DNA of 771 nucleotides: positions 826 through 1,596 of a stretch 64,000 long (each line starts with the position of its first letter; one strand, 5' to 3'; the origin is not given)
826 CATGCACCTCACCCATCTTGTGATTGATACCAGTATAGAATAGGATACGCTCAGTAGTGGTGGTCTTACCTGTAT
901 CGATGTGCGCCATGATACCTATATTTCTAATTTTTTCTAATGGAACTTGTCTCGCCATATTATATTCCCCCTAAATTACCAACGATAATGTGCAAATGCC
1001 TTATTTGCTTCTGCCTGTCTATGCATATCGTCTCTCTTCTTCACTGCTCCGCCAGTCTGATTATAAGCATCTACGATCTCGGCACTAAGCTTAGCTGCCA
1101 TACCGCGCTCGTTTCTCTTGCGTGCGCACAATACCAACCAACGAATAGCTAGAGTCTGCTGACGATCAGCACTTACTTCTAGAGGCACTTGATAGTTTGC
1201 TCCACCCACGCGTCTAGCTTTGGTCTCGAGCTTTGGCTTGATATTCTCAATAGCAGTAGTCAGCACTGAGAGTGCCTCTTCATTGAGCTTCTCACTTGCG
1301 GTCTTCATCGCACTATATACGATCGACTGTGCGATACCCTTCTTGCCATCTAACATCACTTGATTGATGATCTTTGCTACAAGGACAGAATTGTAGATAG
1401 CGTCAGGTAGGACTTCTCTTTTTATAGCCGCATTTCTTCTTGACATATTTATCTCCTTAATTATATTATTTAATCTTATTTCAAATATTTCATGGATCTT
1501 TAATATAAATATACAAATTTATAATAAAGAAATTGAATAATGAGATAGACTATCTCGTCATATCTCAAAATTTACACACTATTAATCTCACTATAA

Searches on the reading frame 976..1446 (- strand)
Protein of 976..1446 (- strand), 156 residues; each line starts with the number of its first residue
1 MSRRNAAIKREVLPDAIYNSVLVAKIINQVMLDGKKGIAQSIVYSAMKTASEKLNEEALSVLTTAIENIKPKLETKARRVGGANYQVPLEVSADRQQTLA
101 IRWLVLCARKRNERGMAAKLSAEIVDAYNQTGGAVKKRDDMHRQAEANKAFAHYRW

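Call 50: search_protein_families(library=pfam, proteins=[window:976-1446:-], max_evalue=0.001)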
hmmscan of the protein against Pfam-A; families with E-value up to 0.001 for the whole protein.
window:976-1446:- (156 aa): 1 family
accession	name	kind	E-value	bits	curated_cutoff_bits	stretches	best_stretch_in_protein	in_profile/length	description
PF00177.27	Ribosomal_S7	-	1.2e-58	197.3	24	1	3-149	2-148/148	Ribosomal protein S7p/S5e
